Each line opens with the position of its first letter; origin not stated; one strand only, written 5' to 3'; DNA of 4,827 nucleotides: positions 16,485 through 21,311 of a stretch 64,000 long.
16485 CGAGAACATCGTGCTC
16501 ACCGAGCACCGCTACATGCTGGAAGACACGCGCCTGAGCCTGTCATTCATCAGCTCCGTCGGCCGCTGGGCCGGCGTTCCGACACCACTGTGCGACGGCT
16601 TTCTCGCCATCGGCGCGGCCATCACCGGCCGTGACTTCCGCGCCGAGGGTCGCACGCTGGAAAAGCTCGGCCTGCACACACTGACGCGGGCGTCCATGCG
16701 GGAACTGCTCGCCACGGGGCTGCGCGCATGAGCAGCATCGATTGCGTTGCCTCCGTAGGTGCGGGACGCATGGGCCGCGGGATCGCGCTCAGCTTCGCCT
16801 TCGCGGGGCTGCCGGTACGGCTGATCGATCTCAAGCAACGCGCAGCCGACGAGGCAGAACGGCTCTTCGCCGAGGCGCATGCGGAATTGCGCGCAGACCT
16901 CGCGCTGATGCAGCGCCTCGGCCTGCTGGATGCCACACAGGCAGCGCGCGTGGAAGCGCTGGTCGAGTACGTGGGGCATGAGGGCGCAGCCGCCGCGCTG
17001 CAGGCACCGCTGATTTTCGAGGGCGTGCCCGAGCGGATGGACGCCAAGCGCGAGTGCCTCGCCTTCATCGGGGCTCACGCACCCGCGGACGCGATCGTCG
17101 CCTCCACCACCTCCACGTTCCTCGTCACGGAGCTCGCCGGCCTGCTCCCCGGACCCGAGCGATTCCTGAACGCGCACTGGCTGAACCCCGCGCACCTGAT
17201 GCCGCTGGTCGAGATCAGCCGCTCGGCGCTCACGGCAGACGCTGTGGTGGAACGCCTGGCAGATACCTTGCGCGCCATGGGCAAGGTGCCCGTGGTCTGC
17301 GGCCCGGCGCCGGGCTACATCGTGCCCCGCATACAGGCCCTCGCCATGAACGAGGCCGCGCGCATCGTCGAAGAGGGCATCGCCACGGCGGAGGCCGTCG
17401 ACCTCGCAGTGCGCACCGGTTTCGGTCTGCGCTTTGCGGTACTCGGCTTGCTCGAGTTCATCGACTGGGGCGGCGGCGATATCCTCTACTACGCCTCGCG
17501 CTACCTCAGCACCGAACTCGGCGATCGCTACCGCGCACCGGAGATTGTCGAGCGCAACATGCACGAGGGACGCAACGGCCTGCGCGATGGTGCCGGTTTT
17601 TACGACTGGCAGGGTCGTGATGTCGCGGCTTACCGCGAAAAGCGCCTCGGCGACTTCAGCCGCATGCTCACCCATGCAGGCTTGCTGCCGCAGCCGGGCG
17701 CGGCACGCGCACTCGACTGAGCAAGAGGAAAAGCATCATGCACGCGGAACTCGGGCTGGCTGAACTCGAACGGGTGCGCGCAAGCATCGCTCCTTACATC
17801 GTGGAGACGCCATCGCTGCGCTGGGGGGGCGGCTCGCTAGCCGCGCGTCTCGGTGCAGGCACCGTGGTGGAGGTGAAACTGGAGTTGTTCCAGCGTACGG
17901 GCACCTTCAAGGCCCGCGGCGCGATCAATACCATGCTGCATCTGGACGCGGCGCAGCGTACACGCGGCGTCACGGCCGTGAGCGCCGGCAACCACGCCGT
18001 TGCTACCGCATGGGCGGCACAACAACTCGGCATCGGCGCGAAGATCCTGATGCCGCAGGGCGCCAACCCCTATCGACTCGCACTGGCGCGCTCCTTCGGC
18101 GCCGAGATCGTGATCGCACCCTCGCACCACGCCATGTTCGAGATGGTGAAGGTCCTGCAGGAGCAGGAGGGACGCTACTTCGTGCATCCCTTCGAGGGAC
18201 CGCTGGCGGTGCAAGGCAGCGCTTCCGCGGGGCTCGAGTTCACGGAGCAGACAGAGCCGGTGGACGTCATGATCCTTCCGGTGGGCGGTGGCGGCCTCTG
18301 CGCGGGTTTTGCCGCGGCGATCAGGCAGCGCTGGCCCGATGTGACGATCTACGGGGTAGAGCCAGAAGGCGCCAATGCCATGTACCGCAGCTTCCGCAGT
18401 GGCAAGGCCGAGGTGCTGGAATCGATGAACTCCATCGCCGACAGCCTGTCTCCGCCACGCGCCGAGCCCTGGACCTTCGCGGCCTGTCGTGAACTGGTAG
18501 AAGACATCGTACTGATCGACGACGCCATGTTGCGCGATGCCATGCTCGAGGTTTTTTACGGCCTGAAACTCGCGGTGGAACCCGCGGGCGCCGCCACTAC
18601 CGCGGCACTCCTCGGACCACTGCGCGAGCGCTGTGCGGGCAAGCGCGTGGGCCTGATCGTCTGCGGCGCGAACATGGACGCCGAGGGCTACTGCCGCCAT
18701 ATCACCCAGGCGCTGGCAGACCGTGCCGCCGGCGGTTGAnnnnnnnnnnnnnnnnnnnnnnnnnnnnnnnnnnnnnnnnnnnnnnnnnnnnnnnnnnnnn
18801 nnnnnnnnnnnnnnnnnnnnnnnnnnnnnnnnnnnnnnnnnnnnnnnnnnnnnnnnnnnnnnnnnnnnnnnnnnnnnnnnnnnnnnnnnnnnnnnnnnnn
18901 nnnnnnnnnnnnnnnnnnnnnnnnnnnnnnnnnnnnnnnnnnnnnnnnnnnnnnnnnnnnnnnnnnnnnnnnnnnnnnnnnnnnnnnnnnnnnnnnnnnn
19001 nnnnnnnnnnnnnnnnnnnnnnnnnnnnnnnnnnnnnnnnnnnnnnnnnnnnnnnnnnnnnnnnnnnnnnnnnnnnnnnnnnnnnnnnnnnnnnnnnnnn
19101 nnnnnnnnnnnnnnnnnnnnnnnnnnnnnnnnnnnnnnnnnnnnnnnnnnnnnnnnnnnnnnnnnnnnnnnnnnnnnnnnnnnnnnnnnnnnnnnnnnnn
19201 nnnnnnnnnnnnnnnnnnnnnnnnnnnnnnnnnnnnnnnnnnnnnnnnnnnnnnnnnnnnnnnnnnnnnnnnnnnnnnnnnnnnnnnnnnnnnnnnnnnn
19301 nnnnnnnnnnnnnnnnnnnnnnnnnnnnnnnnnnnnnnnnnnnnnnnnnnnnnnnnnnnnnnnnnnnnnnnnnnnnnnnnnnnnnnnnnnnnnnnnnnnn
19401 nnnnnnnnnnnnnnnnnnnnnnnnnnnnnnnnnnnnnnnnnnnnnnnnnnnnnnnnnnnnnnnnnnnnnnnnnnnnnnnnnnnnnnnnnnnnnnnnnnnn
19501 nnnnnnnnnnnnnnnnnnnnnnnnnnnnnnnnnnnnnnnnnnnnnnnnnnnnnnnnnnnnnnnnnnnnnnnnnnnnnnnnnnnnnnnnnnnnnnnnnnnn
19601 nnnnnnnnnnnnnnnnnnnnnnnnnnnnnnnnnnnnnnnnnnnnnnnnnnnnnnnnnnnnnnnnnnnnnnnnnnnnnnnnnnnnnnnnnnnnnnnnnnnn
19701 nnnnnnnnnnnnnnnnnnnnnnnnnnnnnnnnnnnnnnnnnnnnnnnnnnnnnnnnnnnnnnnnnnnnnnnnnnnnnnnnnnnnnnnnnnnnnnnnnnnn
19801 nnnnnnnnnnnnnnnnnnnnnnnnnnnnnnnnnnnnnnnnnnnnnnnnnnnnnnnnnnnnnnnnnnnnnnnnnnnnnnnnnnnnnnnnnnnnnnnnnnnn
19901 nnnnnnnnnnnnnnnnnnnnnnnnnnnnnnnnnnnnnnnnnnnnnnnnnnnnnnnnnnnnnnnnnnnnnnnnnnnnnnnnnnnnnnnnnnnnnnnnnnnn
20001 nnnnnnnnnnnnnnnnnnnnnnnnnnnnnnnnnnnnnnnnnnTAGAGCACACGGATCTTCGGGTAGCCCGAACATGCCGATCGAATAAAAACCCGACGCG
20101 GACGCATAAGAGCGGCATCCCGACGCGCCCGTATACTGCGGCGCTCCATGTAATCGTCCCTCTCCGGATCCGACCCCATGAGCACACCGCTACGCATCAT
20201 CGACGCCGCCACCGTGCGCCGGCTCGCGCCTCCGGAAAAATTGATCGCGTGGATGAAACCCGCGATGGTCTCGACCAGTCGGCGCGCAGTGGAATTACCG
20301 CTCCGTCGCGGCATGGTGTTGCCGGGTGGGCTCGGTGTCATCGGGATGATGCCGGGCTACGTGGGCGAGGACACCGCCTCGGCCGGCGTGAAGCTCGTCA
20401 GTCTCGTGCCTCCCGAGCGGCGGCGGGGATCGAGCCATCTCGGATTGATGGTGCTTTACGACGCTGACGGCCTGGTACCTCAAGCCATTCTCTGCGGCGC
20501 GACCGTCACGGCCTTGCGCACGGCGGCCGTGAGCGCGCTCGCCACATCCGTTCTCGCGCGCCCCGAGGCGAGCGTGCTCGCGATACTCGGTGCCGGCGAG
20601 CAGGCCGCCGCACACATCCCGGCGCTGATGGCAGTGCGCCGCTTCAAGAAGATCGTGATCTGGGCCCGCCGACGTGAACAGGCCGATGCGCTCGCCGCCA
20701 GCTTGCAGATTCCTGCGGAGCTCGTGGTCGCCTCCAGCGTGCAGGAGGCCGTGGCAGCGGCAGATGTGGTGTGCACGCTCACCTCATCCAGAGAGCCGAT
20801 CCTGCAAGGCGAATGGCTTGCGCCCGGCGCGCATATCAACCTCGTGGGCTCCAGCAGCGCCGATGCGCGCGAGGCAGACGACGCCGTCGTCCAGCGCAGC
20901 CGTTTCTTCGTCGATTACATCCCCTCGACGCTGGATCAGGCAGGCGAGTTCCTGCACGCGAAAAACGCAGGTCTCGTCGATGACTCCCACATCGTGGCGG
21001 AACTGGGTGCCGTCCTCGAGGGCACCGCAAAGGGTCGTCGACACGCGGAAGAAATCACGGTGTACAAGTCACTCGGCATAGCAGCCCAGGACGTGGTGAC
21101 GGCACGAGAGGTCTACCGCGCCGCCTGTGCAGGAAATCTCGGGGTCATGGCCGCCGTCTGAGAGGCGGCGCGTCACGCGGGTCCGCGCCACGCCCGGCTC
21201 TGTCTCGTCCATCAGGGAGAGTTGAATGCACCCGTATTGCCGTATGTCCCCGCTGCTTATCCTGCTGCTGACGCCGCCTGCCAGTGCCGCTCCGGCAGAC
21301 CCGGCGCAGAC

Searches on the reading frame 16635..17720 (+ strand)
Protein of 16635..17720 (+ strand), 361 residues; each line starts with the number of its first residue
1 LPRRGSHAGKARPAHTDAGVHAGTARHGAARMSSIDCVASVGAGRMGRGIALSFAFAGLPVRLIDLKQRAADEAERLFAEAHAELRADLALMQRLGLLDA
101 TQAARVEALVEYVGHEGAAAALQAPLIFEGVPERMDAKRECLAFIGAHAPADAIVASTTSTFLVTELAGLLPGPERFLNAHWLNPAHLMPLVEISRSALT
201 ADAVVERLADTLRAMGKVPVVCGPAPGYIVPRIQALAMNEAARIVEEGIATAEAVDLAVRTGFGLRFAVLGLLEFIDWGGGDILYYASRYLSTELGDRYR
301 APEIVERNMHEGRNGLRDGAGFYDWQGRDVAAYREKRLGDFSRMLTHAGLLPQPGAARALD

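Call 38: search_protein_families(library=pfam, proteins=[window:16635-17720:+])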
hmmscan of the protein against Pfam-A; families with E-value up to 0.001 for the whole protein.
window:16635-17720:+ (361 aa): 2 families
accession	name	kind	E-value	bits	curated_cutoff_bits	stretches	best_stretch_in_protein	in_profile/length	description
PF02737.24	3HCDH_N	-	1.2e-42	146.4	22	1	38-222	2-177/180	3-hydroxyacyl-CoA dehydrogenase, NAD binding domain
PF00725.27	3HCDH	-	6.3e-20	71.9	22.1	1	227-325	1-97/97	3-hydroxyacyl-CoA dehydrogenase, C-terminal domain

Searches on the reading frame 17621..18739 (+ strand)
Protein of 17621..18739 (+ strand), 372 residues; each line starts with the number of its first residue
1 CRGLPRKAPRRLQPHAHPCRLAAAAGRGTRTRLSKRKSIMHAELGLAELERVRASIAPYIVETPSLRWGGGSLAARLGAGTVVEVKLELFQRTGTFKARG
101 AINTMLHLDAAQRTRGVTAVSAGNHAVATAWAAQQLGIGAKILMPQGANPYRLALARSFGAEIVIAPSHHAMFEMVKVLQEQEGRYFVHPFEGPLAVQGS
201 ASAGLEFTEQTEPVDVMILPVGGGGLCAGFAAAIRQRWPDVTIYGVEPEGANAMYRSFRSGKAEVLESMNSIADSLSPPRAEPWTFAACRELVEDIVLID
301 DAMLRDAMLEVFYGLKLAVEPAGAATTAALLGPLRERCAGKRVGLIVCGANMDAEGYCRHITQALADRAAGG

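Call 38: search_protein_families(library=pfam, proteins=[window:17621-18739:+])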
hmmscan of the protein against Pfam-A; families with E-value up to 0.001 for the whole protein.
window:17621-18739:+ (372 aa): 1 family
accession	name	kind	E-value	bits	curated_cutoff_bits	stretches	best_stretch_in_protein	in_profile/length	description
PF00291.31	PALP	-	7.5e-69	232.7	35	1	63-349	8-295/295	Pyridoxal-phosphate dependent enzyme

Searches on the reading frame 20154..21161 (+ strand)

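Call 38: search_protein_families(library=pfam, proteins=[window:20154-21161:+])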
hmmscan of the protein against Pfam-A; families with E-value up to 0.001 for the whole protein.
window:20154-21161:+ (335 aa): 4 families
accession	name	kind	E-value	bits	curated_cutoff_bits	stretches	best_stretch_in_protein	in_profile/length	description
PF02423.21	OCD_Mu_crystall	-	1.2e-66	225.2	24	1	59-325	49-311/314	Ornithine cyclodeaminase/mu-crystallin family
PF01488.26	Shikimate_DH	-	1.4e-10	41.8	24.3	1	130-223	3-96/138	Shikimate / quinate 5-dehydrogenase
PF01408.29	GFO_IDH_MocA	-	0.00016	22.8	24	1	143-212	4-72/120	Oxidoreductase family, NAD-binding Rossmann fold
PF03807.23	F420_oxidored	-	0.0003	21.7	21.6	1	142-206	2-63/94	NADP oxidoreductase coenzyme F420-dependent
